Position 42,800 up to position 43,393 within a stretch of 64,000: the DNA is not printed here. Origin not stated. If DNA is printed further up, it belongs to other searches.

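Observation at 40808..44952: Eukaryotic-like kinase with periplasmic PEGA plus CXXCH heme-c domain, translationally coupled to a porin-like outer-membrane protein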

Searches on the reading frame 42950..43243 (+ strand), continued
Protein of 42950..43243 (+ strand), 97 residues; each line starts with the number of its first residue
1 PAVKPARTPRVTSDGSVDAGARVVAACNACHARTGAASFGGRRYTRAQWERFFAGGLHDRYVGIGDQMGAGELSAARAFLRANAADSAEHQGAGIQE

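Call 68: find_homologous_proteins(query=A5, max_evalue=0.001)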
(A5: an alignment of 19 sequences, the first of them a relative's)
Query A5 (19 sequences) (101 aa, profile of the alignment): 359 proteins with E <= 0.001 among 1540 candidates; the best 120 are listed.
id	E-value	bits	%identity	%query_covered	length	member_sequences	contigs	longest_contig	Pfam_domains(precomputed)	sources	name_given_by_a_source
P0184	4.9e-31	125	41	95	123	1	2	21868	-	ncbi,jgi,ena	-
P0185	9.3e-31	124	40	94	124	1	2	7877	PF13442.12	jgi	-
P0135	1.0e-30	124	100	100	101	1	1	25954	-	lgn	-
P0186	3.4e-29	119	45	76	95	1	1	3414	-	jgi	-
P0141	5.4e-28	115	31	98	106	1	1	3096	PF13442.12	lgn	-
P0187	5.6e-28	115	35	98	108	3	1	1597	PF13442.12,PF00034.27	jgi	-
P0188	8.8e-28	114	38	96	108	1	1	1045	PF13442.12,PF00034.27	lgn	-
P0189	2.9e-27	113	38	96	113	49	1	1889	PF13442.12,PF00034.27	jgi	jgi:cytochrome c5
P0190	4.4e-27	112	43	76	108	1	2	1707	PF13442.12,PF00034.27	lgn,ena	-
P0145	5.2e-27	112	28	92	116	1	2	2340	-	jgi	-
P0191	5.4e-27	112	37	88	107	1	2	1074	PF13442.12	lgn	-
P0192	8.7e-27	111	36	96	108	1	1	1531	PF13442.12,PF00034.27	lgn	-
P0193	2.0e-26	110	37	96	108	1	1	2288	PF13442.12,PF00034.27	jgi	-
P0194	2.4e-26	110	36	96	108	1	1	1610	PF13442.12,PF00034.27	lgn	-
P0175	1.3e-25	107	36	77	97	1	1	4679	PF13442.12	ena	-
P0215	4.5e-23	99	37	95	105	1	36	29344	PF13442.12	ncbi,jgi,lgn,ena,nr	ncbi:MAG: cytochrome c [Deltaproteobacteria bacterium]|nr:cytochrome c [Deltaproteobacteria bacteriu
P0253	2.6e-22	97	32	73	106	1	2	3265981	PF13442.12,PF00034.27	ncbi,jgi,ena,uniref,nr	ncbi:periplasmic monoheme cytochrome c [Geothrix oryzae]|jgi:cytochrome c5|uniref:Periplasmic monohe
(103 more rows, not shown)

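Call 69: find_encoding_contigs(protein=P0253, flank=6000, max_places=2)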
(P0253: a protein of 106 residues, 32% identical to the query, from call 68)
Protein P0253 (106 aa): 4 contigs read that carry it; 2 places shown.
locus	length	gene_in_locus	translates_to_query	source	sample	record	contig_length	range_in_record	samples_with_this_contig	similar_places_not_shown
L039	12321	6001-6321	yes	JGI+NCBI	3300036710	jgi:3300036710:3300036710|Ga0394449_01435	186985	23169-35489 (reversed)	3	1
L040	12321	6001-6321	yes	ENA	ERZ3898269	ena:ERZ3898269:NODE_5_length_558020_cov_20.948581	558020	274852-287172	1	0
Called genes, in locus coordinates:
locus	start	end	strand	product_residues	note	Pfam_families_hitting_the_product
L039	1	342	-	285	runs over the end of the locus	PF01026:TatD_DNase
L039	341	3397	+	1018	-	PF07494:Reg_prop (faint), PF08450:SGL (faint), PF00512:HisKA, PF02518:HATPase_c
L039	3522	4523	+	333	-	PF04055:Radical_SAM, PF06463:Mob_synth_C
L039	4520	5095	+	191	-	PF12804:NTP_transf_3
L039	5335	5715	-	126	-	PF06999:Suc_Fer-like (weak), PF01257:2Fe-2S_thioredx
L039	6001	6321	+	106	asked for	PF13442:Cytochrome_CBB3 (weak), PF00034:Cytochrom_C (weak)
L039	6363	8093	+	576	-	PF11853:DUF3373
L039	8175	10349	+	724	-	PF04879:Molybdop_Fe4S4, PF00384:Molybdopterin, PF01568:Molydop_binding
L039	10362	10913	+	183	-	PF12797:Fer4_2 (faint), PF12837:Fer4_6 (faint), PF13237:Fer4_10 (weak), PF12838:Fer4_7, PF13187:Fer4_9, PF13237:Fer4_10 (weak), PF13247:Fer4_11, PF00037:Fer4 (weak), +2 more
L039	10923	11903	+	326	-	PF03916:NrfD, PF14589:NrfD_2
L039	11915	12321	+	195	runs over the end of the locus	PF02613:Nitrate_red_del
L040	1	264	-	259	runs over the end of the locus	PF01026:TatD_DNase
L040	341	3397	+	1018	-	PF07494:Reg_prop (faint), PF08450:SGL (faint), PF00512:HisKA, PF02518:HATPase_c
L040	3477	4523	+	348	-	PF04055:Radical_SAM, PF06463:Mob_synth_C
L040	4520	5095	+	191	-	PF12804:NTP_transf_3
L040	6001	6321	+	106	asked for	PF13442:Cytochrome_CBB3 (weak), PF00034:Cytochrom_C (weak)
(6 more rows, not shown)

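Call 70: find_encoding_contigs(protein=P0215, flank=6000, max_places=3)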
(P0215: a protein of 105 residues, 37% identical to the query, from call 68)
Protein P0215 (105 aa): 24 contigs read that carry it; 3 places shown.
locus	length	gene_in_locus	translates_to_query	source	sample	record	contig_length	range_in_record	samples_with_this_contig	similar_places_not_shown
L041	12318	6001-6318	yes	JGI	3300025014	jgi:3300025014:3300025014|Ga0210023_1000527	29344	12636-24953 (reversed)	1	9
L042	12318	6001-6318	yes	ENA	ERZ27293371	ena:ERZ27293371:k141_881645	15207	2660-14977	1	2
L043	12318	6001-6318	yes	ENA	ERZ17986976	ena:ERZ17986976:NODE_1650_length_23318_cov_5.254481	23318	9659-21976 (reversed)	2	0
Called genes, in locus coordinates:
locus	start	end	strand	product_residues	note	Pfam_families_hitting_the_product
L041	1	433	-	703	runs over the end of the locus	PF00324:AA_permease, PF13520:AA_permease_2, PF00359:PTS_EIIA_2, PF02080:TrkA_C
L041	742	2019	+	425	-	PF00675:Peptidase_M16, PF05193:Peptidase_M16_C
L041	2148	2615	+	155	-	PF00027:cNMP_binding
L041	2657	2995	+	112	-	PF08274:Zn_Ribbon_YjdM, PF03831:YjdM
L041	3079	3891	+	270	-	PF02535:Zip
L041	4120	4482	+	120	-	PF00072:Response_reg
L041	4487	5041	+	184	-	PF26309:DUF8082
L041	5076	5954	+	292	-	PF11845:Tll0287-like, PF00672:HAMP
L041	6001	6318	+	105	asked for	PF13442:Cytochrome_CBB3 (weak)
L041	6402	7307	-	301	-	PF01040:UbiA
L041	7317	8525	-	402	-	PF02790:COX2_TM (weak), PF00116:COX2, PF00034:Cytochrom_C (weak), PF13442:Cytochrome_CBB3 (faint)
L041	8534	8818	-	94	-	PF03626:COX4_pro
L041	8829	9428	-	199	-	PF00510:COX3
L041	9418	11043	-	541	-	PF00115:COX1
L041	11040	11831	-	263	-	PF02630:SCO1-SenC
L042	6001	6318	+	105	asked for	PF13442:Cytochrome_CBB3 (weak)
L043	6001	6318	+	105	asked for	PF13442:Cytochrome_CBB3 (weak)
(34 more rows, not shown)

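Call 80: search_protein_families(library=ncbifam, proteins=[P0253, P0135, P0215, P0073, P0106, L039:6363-8090:+], max_evalue=0.01)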
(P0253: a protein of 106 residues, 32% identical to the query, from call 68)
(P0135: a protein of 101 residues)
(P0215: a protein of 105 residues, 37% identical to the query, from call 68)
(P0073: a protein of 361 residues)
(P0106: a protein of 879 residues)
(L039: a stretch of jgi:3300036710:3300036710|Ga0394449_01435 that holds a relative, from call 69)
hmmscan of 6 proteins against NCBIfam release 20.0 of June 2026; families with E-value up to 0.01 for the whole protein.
P0253 (106 aa): 1 family
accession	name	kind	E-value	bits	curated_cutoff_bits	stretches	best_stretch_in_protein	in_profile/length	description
NF045930.1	Cytc6PetJCyano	equivalog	3.4e-05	23.7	135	1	7-95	10-106/110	cytochrome c6 PetJ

P0135 (101 aa): 0 families

P0215 (105 aa): 5 families
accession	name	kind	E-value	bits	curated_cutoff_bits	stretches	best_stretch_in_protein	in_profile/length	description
NF045930.1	Cytc6PetJCyano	equivalog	1.6e-06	28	135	1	4-45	4-47/110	cytochrome c6 PetJ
TIGR03046.1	PS_II_psbV2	equivalog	0.00097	18.8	148.35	1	27-46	58-77/157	photosystem II cytochrome PsbV2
TIGR00782.1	ccoP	equivalog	0.0056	16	179.95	1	18-52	98-133/285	cytochrome-c oxidase, cbb3-type subunit III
NF043008.1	Cyt550_Brdyrhiz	equivalog_domain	0.006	16.7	240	0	1-46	1-46/131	cytochrome c-550 CycA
TIGR02603.1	CxxCH_TIGR02603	domain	0.01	15.9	68.15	0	26-52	3-29/134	putative heme-binding domain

P0073 (361 aa): 2 families
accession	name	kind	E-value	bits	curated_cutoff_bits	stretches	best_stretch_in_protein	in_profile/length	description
NF047815.1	LIC10124_lipo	equivalog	5.7e-09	35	650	1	151-239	172-260/516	LIC10124 family lipoprotein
TIGR04526.1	predic_Ig_block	subfamily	0.0037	16.3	150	1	5-169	1-165/693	putative immunoglobulin-blocking virulence protein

P0106 (879 aa): 15 families
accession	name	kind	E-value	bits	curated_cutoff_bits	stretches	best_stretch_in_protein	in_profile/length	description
NF033483.0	PknB_PASTA_kin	equivalog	7.6e-69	233.2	450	1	3-282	7-271/563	Stk1 family PASTA domain-containing Ser/Thr kinase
NF052427.1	StpK7MSMEG_1200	equivalog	6.5e-40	137.2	900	1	5-307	9-297/601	serine/threonine protein kinase StpK7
NF047741.1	antiphage_MADS6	equivalog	9.9e-33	113.5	460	2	111-282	300-463/612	methylation-associated defense system protein kinase MAD6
NF009651.0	PRK13184.1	equivalog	9.2e-31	106.6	839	1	4-281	3-292/932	serine/threonine-protein kinase PknD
TIGR03903.1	TOMM_kin_cyc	equivalog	2.7e-26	91.8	705.75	1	34-279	6-247/1267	TOMM system kinase/cyclase fusion protein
NF038150.1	lanthi_synth_IV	equivalog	3e-23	82.1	650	1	32-287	215-460/851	class IV lanthionine synthetase LanL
NF033442.0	BREX_PglW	equivalog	3.3e-13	48.3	990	1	51-286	255-493/1391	BREX system serine/threonine kinase PglW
NF038151.1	lanthi_synth_III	equivalog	1.7e-10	39.9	575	1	62-216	279-426/833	class III lanthionine synthetase LanKC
NF047815.1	LIC10124_lipo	equivalog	1.4e-07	30.5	650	1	625-728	195-296/516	LIC10124 family lipoprotein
NF043056.1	T4SS_LegK1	equivalog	2.1e-07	29.9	550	1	77-212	150-283/516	Dot/Icm T4SS effector kinase LegK1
TIGR03724.2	arch_bud32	equivalog_domain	5.7e-06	25.9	125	1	54-168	41-134/193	KEOPS complex kinase/ATPase Bud32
NF011463.0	PRK14879.1-4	equivalog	9e-06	25.3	188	1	9-166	21-161/237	Kae1-associated kinase Bud32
NF011462.0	PRK14879.1-3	equivalog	0.0007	19.4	174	0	54-166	42-129/192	Kae1-associated kinase Bud32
NF007174.0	PRK09605.1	equivalog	0.002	16.7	447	1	54-169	384-477/535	bifunctional N(6)-L-threonylcarbamoyladenine synthase/serine/threonine protein kinase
NF006283.1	PRK08455.1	equivalog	0.0079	15.8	187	0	406-469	11-74/182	flagellar basal body-associated protein FliL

L039:6363-8090:+ (576 aa): 0 families

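Call 92: find_related_loci(query=A6, collection=metagenome_contigs, flank=3000)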
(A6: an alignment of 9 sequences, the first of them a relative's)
Query A6 (101 aa) in metagenome_contigs; peptide patterns used: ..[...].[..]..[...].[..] (x = any residue, [..] = any of these).
336 stretches matched a pattern; 27 encode a relative of the query (tblastn E <= 1e-3); 27 distinct loci.
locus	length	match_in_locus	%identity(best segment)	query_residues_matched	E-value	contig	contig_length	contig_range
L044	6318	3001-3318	47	1-101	5e-30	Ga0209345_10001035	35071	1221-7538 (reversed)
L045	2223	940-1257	41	1-101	4e-26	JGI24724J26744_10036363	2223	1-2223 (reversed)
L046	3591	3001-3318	41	1-101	4e-26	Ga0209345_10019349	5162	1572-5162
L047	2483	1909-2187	45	7-101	1e-25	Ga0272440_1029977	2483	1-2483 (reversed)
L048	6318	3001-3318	42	1-101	1e-24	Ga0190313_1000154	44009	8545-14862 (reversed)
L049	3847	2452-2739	42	4-101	3e-24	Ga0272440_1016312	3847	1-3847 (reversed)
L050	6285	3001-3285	41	7-101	5e-24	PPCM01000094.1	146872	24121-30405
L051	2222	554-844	42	4-101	5e-24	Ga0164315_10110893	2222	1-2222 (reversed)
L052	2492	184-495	42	1-101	2e-23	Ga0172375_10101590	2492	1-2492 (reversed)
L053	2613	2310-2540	45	25-101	2e-22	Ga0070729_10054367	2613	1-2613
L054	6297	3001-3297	39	4-101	7e-22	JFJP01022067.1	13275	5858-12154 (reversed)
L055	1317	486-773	43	8-101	7e-22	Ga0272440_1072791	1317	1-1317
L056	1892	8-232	46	26-101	1e-21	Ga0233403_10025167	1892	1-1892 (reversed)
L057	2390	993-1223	42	26-101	4e-21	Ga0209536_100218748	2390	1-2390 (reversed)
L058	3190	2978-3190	42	26-95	6e-21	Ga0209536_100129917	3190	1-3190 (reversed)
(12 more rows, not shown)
